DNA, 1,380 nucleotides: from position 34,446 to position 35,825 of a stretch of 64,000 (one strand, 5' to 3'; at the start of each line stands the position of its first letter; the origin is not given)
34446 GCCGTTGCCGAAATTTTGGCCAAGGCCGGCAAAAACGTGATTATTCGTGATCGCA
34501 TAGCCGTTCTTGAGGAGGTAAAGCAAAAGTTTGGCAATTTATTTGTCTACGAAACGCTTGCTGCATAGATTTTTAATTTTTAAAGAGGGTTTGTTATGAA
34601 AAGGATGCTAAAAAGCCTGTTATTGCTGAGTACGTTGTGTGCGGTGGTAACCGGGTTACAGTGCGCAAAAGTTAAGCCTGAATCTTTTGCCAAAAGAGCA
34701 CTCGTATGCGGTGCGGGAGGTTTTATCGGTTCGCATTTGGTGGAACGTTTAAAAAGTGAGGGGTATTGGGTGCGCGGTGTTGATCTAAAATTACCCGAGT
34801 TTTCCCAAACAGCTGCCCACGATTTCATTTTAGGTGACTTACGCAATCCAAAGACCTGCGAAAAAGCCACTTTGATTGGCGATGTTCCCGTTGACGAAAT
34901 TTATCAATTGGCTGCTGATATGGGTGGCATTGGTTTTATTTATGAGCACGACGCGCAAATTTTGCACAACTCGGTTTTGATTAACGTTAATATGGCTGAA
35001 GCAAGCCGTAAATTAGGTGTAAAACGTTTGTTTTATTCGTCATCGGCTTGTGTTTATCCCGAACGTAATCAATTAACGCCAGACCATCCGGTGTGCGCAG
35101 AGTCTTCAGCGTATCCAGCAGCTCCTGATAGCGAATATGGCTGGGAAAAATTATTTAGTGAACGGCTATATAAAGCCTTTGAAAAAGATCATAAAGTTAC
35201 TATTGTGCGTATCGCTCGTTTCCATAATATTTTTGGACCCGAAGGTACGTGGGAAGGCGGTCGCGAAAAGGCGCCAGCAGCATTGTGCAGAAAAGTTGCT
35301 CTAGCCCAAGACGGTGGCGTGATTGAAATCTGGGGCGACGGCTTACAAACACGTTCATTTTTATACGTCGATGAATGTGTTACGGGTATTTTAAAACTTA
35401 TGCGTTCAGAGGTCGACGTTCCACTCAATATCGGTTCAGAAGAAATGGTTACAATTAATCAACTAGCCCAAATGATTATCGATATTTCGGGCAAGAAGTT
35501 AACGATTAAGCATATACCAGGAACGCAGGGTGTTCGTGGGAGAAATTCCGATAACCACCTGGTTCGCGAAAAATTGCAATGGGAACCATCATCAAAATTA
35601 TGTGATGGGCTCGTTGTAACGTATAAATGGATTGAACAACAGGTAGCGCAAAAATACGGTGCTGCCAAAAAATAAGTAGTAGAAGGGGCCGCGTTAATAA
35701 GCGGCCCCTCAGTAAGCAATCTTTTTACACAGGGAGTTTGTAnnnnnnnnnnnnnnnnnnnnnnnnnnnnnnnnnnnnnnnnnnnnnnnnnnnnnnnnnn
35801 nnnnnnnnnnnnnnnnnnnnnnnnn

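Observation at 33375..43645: Glycan cluster of eukaryote/virus-type enzymes in which nearly every enzyme carries an N-terminal signal-anchor, with no flippase, polymerase or priming transferase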

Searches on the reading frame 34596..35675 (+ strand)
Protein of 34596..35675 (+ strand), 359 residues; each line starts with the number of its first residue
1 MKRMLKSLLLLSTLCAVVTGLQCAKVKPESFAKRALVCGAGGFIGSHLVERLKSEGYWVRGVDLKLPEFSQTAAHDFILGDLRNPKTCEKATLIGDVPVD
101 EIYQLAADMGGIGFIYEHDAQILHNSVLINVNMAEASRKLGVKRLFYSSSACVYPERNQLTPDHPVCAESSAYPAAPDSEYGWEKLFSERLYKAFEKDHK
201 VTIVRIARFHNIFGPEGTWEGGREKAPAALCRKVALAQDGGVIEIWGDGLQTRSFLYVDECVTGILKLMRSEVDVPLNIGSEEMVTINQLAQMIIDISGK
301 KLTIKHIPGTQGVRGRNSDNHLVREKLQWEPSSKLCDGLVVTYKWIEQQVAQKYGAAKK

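Call 3: search_protein_families(library=pfam, proteins=[window:34596-35675:+], max_evalue=0.01)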
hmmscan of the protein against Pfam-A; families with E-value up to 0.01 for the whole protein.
window:34596-35675:+ (359 aa): 8 families
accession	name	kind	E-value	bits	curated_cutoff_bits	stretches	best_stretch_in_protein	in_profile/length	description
PF01370.27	Epimerase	-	1e-42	146.7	20.9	1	35-280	1-240/240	NAD dependent epimerase/dehydratase family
PF16363.11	GDP_Man_Dehyd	-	9.7e-23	81.6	27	1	36-305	1-273/332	GDP-mannose 4,6 dehydratase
PF01073.25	3Beta_HSD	-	2.7e-07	30.3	22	1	36-193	1-158/280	3-beta hydroxysteroid dehydrogenase/isomerase family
PF13460.12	NAD_binding_10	-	3.4e-07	30.8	27.2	1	39-211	1-148/184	NAD(P)H-binding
PF02719.21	Polysacc_synt_2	-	1.4e-05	24.9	20.2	1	36-303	2-252/293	Polysaccharide biosynthesis protein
PF05368.20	NmrA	-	0.00031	20.9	27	0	33-165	3-122/298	NmrA-like family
PF07993.18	NAD_binding_4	-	0.00055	19.6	20.1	0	125-261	114-254/258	Male sterility protein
PF04321.23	RmlD_sub_bind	-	0.0041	16.7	27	1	35-208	3-150/287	RmlD substrate binding domain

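Call 4: search_protein_families(library=ncbifam, proteins=[window:34596-35675:+], max_evalue=0.01)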
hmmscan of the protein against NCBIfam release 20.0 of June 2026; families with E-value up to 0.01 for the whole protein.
window:34596-35675:+ (359 aa): 22 families
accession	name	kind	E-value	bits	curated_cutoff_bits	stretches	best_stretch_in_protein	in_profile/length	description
NF047922.1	GDPFucSynFcl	equivalog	1.1e-29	103.9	500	1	33-349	3-304/308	GDP-L-fucose synthase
TIGR04180.1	EDH_00030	hypoth_equivalog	9e-24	84.1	475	1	36-331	2-294/297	NAD-dependent 4,6-dehydratase LegB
TIGR01179.1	galE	equivalog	3.3e-20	72.2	262.3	1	35-349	2-328/332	UDP-glucose 4-epimerase GalE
TIGR01181.1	dTDP_gluc_dehyt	equivalog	1.5e-18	67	365.1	1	35-349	2-314/321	dTDP-glucose 4,6-dehydratase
TIGR02197.1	heptose_epim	equivalog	1.7e-15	57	274.6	1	36-316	2-278/316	ADP-glyceromanno-heptose 6-epimerase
TIGR03466.1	HpnA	hypoth_equivalog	6.6e-11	41.7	367.65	1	34-159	2-122/327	hopanoid-associated sugar epimerase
NF007956.0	PRK10675.1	subfamily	1.5e-09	37.5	394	1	34-345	2-328/338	UDP-glucose 4-epimerase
NF042422.1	oxyalk_red_OleD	equivalog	1.7e-08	34.3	580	1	35-260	3-206/329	2-alkyl-3-oxoalkanoate reductase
NF011728.1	PRK15181.1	equivalog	1.8e-08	33.8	760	1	32-265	15-245/348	Vi polysaccharide biosynthesis UDP-N-acetylglucosaminuronic acid C-4 epimerase TviC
NF042423.1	oxyalk_red_Shew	equivalog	1.3e-07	31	580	1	32-217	8-179/331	2-alkyl-3-oxoalkanoate reductase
NF005998.1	PRK08125.1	equivalog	2.5e-07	29.5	777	1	24-82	307-369/649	bifunctional UDP-4-amino-4-deoxy-L-arabinose formyltransferase/UDP-glucuronic acid oxidase ArnA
NF058621.1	DiazavRedAvaA7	equivalog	9.8e-07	28.7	400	1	34-284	2-234/304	3-diazoavenalumate denitrifying reductase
NF008872.0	PRK11908.1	equivalog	1.9e-06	27.2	294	1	33-298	2-271/349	bifunctional UDP-4-keto-pentose/UDP-xylose synthase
NF008360.0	PRK11150.1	equivalog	2.6e-06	26.8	452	1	144-316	110-271/310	ADP-glyceromanno-heptose 6-epimerase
TIGR01777.1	yfcH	hypoth_equivalog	1.1e-05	25.1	207.35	0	36-62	2-28/292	TIGR01777 family oxidoreductase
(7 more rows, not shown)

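Call 6: search_solved_structures(query=window:34596-35675:+, max_evalue=1e-10, show_alignments=1)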
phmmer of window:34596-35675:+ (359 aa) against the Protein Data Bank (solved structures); distinct sequences matched with E-value up to 1e-10: 42.
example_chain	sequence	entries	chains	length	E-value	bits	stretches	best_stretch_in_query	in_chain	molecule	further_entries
2c59_A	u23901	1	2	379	1.6e-101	343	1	35-353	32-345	GDP-MANNOSE-3', 5'-EPIMERASE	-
8sg0_A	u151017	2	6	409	2.1e-101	342.6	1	34-353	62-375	GDP-mannose 3,5-epimerase | GDP-mannose 3,5 epimerase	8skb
2c54_A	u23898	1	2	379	4.1e-101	341.6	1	35-353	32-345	GDP-MANNOSE-3', 5'-EPIMERASE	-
2c5a_A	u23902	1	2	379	5.7e-101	341.2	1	35-353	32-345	GDP-MANNOSE-3', 5'-EPIMERASE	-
2c5e_A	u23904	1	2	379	1.1e-100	340.3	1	35-353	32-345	GDP-MANNOSE-3', 5'-EPIMERASE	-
4lk3_A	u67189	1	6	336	1.7e-27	99.5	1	32-347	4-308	UDP-glucuronic acid decarboxylase 1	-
2b69_A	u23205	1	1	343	1.8e-27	99.4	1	30-346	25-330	UDP-glucuronate decarboxylase 1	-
6wjb_A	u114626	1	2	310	1.9e-27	99.4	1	32-344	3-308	NAD-dependent epimerase/dehydratase family protein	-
4gll_A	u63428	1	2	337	2e-27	99.3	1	31-347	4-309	UDP-glucuronic acid decarboxylase 1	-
4m55_A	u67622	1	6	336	3.1e-27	98.6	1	32-347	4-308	UDP-glucuronic acid decarboxylase 1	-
6wj9_A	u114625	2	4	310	1.6e-26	96.3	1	32-344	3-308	NAD-dependent epimerase/dehydratase family protein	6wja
6zl6_A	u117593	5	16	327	2.7e-25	92.3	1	34-349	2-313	Epimerase domain-containing protein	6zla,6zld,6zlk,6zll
8rdg_A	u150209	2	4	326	8.2e-25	90.7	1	34-324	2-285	SDR family NAD(P)-dependent oxidoreductase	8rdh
6zlj_A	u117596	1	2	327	9.5e-25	90.5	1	34-349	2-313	Epimerase domain-containing protein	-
8rdi_A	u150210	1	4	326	2.9e-24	88.8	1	34-324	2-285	SDR family NAD(P)-dependent oxidoreductase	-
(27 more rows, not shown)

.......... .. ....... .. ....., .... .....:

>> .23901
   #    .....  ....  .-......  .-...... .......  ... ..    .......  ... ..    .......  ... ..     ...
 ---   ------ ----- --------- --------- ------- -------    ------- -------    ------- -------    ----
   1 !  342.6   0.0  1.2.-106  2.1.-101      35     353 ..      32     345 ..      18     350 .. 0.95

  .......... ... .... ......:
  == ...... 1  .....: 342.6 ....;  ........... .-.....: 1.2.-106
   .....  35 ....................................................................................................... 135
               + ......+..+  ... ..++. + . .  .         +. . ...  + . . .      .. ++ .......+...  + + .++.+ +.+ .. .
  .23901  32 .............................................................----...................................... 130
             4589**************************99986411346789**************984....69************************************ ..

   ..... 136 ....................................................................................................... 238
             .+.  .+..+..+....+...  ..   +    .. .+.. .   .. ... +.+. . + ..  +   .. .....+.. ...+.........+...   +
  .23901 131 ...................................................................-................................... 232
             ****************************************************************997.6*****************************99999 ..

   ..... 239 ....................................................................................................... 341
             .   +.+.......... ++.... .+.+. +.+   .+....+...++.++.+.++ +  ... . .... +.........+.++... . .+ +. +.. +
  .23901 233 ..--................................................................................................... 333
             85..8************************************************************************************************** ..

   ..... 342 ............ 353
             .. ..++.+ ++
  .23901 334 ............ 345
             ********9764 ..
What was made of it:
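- Tried and rejected: The epimerase as GalE or GDP-fucose synthase (calls 4, 6).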

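Call 7: find_encoding_contigs(protein=window:34596-35675:+, flank=10000, max_places=6)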
Protein window:34596-35675:+ (359 aa): 3 contigs read that carry it; 1 place shown.
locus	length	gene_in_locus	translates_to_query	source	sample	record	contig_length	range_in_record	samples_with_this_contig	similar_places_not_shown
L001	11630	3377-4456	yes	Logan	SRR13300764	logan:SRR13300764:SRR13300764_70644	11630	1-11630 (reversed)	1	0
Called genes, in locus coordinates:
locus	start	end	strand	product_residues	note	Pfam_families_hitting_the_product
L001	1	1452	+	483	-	?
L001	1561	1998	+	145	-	PF00829:Ribosomal_L21p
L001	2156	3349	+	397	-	PF03721:UDPG_MGDP_dh_N, PF00984:UDPG_MGDP_dh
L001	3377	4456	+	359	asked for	PF01073:3Beta_HSD (weak), PF01370:Epimerase, PF02719:Polysacc_synt_2 (faint), PF13460:NAD_binding_10 (weak), PF16363:GDP_Man_Dehyd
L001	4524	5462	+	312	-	PF13489:Methyltransf_23, PF01209:Ubie_methyltran, PF02353:CMAS (weak), PF05175:MTS, PF13847:Methyltransf_31, PF08241:Methyltransf_11, PF08242:Methyltransf_12, PF13649:Methyltransf_25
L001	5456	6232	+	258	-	PF05050:Methyltransf_21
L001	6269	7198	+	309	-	PF04488:Gly_transf_sug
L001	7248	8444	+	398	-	PF00852:Glyco_transf_10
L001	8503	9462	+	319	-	-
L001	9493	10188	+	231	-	-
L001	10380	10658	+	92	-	-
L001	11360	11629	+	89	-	?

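Call 9: find_related_loci(query=window:34596-35675:+, collection=genome_contigs, flank=10000)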
Query window:34596-35675:+ (359 aa) in genome_contigs; peptide patterns used: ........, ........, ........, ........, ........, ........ (x = any residue, [..] = any of these).
586 stretches matched a pattern; 548 encode a relative of the query (tblastn E <= 1e-3); the best 80 are kept; 80 distinct loci.
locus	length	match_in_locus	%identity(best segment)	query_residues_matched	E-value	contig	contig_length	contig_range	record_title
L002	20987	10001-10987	70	25-355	1e-154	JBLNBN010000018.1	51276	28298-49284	MAG: Chloroflexota bacterium isolate MAG150 PRJNA951521_bin11_renamed_17, whole genome shotgun sequence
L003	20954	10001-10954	68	33-352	2e-154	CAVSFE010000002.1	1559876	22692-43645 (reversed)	MAG: uncultured Chloroflexia bacterium isolate MFD04408.bin.1.182 genome assembly, contig: contig_25101, whole genome sh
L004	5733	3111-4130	66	10-352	2e-154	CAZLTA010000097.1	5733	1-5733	MAG TPA_asm: uncultured Planctomycetia bacterium isolate SRP178699_co1_390 genome assembly, contig: NODE_20701_length_57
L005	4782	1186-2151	67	29-352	4e-154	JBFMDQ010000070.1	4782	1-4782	MAG: Nitrospirota bacterium isolate MAG223 MAG223_70, whole genome shotgun sequence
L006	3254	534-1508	68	33-359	3e-158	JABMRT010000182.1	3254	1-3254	MAG: candidate division KSB1 bacterium isolate bin.322 k141_4558197, whole genome shotgun sequence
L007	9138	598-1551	68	33-352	1e-151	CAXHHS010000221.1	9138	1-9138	MAG TPA_asm: uncultured bacterium isolate SRR12479933_metabat2_5 genome assembly, contig: ERZ4874384.629, whole genome s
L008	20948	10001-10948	69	33-350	3e-151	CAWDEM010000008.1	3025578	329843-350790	MAG: Ignavibacteriota bacterium isolate MFD05942.bin.1.74 genome assembly, contig: contig_851, whole genome shotgun sequ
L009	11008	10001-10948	69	33-350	3e-151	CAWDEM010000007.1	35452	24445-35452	MAG: Ignavibacteriota bacterium isolate MFD05942.bin.1.74 genome assembly, contig: contig_55236, whole genome shotgun se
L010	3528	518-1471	68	33-352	5e-157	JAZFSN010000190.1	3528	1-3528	MAG: Thermodesulfovibrionia bacterium isolate BS2bin.1 BS2bin.1_190, whole genome shotgun sequence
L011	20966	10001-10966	67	27-350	5e-151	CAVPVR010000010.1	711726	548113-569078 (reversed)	MAG: uncultured delta proteobacterium isolate MFD09964.bin.1.66 genome assembly, contig: contig_7464, whole genome shotg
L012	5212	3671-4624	69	33-352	6e-153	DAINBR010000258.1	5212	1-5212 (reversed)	MAG TPA_asm: Bacteroidota bacterium isolate CTOTU25581 NODE_10995_length_5212_cov_3.329455, whole genome shotgun sequenc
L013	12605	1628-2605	67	25-352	2e-150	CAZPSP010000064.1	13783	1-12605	MAG TPA_asm: uncultured Dehalococcoidaceae bacterium isolate binchicken_co43_185 genome assembly, contig: NODE_8005_leng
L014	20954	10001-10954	67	33-352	2e-150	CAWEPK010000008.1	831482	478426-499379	MAG: uncultured delta proteobacterium isolate MFD02138.bin.2.11 genome assembly, contig: contig_23100, whole genome shot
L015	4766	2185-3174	66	27-358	7e-153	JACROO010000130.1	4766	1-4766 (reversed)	MAG: Nitrospirae bacterium isolate NC_groundwater_1963_Pr3_S-0.2um_42_3 scaffold_518290, whole genome shotgun sequence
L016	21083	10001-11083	63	2-354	4e-150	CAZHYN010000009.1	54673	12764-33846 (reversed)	MAG TPA_asm: uncultured Planctomycetia bacterium isolate binchicken_co80_176 genome assembly, contig: NODE_61_length_546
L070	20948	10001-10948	66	33-350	2e-145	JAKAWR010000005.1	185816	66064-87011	MAG: Actinomycetes bacterium isolate YP4.bin77 NODE_69_length_185816_cov_10.671278, whole genome shotgun sequence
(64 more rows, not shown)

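Call 61: search_protein_representatives(protein=window:34596-35675:+)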
Query: 359 residues. Proteins with E-value up to 0.001 (for the whole library): 38576; up to 1e-10: 11335; up to 1e-30: 967. The best 150 are listed.
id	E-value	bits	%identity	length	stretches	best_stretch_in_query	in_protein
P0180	1.3e-123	428.8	62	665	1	33-353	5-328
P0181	2.8e-112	391.6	58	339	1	33-351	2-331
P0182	3.7e-112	391.2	55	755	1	13-348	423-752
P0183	6.3e-112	390.4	59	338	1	33-353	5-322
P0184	3.2e-111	388.1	58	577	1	34-355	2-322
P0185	1.1e-110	386.3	60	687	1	31-351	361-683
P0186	1.8e-109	382.3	57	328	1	33-354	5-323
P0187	5.6e-109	380.7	56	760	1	32-351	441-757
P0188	2.8e-103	362.0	55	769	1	32-350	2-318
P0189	2.5e-102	358.9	54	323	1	33-351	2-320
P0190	4.3e-102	358.1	55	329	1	33-351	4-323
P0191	1.8e-100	352.7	57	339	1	32-350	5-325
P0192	2.2e-100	352.4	70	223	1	33-256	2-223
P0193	3.5e-100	351.8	54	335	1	32-352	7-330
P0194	1.3e-99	349.9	51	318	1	35-350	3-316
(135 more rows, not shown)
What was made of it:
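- Tried and rejected: The search of 50%-identity representatives collapses close relatives and was uninformative on this point (call 61).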

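Call 65: find_related_loci(query=window:34596-35675:+, collection=metagenome_contigs, flank=8000)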
Query window:34596-35675:+ (359 aa) in metagenome_contigs; peptide patterns used: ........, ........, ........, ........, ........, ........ (x = any residue, [..] = any of these).
600 stretches matched a pattern (row limit reached: there are more); 591 encode a relative of the query (tblastn E <= 1e-3); the best 80 are kept; 80 distinct loci.
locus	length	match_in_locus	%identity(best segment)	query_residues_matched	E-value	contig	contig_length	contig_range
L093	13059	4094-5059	69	29-352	3e-153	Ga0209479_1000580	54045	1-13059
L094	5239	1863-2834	68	25-350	5e-154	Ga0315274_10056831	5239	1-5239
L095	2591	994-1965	68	25-350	4e-160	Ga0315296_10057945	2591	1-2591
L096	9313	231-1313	63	2-354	2e-150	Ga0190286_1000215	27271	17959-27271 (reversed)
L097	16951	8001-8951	67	34-352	1e-149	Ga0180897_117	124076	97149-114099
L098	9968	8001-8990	66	33-353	5e-149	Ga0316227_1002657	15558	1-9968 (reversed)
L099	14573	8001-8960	66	29-350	1e-148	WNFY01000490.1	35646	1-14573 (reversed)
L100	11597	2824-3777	66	33-352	2e-148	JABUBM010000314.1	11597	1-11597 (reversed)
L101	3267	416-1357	69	34-350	7e-155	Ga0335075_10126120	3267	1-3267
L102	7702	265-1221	66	33-353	3e-148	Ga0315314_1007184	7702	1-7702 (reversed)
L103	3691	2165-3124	66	33-354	4e-153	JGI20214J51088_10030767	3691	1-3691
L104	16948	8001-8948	68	33-350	5e-148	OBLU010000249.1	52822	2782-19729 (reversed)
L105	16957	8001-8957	67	30-350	1e-147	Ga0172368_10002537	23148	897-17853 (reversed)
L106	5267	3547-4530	65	21-350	5e-149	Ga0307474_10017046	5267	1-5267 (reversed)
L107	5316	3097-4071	65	24-350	1e-148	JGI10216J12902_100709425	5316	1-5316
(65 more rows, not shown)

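Call 74: search_protein_families(library=pfam, proteins=[L016:13527-14840:+, L016:14850-16349:+, L016:16363-18105:+, L016:18106-19020:+, L016:19017-19871:+, L016:19864-21081:+, L100:6061-7611:+, L100:7608-8411:+, L100:8408-9301:+, L070:13282-14388:-], max_evalue=0.001)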
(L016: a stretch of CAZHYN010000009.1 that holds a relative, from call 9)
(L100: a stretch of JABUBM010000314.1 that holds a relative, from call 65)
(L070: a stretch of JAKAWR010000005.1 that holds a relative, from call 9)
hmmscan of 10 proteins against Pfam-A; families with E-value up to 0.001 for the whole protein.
L016:13527-14840:+ (437 aa): 4 families
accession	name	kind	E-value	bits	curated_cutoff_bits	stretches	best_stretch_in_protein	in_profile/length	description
PF03721.20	UDPG_MGDP_dh_N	-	9.4e-39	133.4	27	1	3-185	6-185/187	UDP-glucose/GDP-mannose dehydrogenase family, NAD binding domain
PF00984.24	UDPG_MGDP_dh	-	1.4e-28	99.3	25.4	1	205-297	2-93/94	UDP-glucose/GDP-mannose dehydrogenase family, central domain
PF03720.21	UDPG_MGDP_dh_C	-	2e-15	57.4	30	1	320-419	1-102/103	UDP-glucose/GDP-mannose dehydrogenase family, UDP binding domain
PF03446.21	NAD_binding_2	-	0.00013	22.5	21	0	4-130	6-103/161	NAD binding domain of 6-phosphogluconate dehydrogenase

L016:14850-16349:+ (499 aa): 3 families
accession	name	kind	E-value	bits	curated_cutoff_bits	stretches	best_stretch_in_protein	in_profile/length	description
PF01943.22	Polysacc_synt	-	1.9e-10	41.1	28.2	1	8-291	1-270/274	Polysaccharide biosynthesis protein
PF13440.11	Polysacc_synt_3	-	4.1e-09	36.5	23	1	40-343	9-291/293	Polysaccharide biosynthesis protein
PF01554.23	MatE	-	5.2e-05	23.4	24.9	1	32-157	18-142/161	MatE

L016:16363-18105:+ (580 aa): 4 families
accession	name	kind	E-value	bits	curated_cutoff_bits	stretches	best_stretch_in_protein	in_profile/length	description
PF13578.12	Methyltransf_24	-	3.2e-19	70.2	26.3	1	413-530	1-104/105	Methyltransferase domain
PF00534.26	Glycos_transf_1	-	2.3e-15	57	26.4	1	256-352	77-169/172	Glycosyl transferases group 1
PF13692.12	Glyco_trans_1_4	-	1.1e-10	42.4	27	1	252-341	59-142/142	Glycosyl transferases group 1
PF04989.18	RMNT_CmcI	-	0.00083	19.6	23.2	0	410-548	34-166/206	Rhamnosyl O-methyltransferase/CmcI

L016:18106-19020:+ (304 aa): 1 family
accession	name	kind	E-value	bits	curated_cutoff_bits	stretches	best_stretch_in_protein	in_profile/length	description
PF00535.33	Glycos_transf_2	-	5.4e-11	43.1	23.3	1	8-121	5-115/168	Glycosyl transferase family 2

L016:19017-19871:+ (284 aa): 0 families

L016:19864-21081:+ (405 aa): 0 families

L100:6061-7611:+ (516 aa): 3 families
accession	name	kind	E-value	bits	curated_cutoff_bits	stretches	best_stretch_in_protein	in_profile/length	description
PF01943.22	Polysacc_synt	-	4.5e-25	89.1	28.2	1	16-300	1-273/274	Polysaccharide biosynthesis protein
PF13440.11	Polysacc_synt_3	-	2.1e-15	57.2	23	1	45-346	6-288/293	Polysaccharide biosynthesis protein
PF01554.23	MatE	-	2.4e-09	37.5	24.9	2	41-169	19-146/161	MatE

L100:7608-8411:+ (267 aa): 8 families
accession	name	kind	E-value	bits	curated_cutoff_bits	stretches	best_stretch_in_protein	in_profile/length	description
PF08241.18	Methyltransf_11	-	5e-13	49.9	21.2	1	43-124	1-84/95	Methyltransferase domain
PF13649.12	Methyltransf_25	-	8.8e-12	46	27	1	43-125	2-91/97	Methyltransferase domain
PF08242.18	Methyltransf_12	-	4.5e-11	43.8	30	1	43-126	1-91/98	Methyltransferase domain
PF13489.12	Methyltransf_23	-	7e-10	39.3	27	1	27-137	10-120/164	Methyltransferase domain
PF13847.12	Methyltransf_31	-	2.7e-07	30.8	27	1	40-127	5-101/145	Methyltransferase domain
PF05401.17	NodS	-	4.2e-05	23.9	24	1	34-126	39-135/201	Nodulation protein S (NodS)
PF08003.17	Methyltransf_9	-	0.00019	21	23.8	1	42-180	119-261/315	Protein of unknown function (DUF1698)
PF01728.25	FtsJ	-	0.00021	21.7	24.1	1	40-106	23-97/181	FtsJ-like methyltransferase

L100:8408-9301:+ (297 aa): 2 families
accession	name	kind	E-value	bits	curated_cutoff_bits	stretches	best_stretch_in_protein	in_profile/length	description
PF05050.19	Methyltransf_21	-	1.7e-29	103.6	22.7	1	87-253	1-171/173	Methyltransferase FkbM domain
PF05575.17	V_cholerae_RfbT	-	4.7e-07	29.8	27.9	1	76-212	74-208/286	Vibrio cholerae RfbT protein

L070:13282-14388:- (368 aa): 4 families
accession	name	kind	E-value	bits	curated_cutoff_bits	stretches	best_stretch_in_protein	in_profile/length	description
PF13692.12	Glyco_trans_1_4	-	8.9e-15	55.6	27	1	210-331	7-141/142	Glycosyl transferases group 1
PF00534.26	Glycos_transf_1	-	1.3e-14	54.5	26.4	1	244-345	68-171/172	Glycosyl transferases group 1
PF13439.12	Glyco_transf_4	-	2.3e-09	37.9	28.5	1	18-181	3-165/170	Glycosyltransferase Family 4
PF20706.3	GT4-conflict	-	3.4e-08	33.3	26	1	251-357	263-383/385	Family 4 Glycosyltransferase in conflict systems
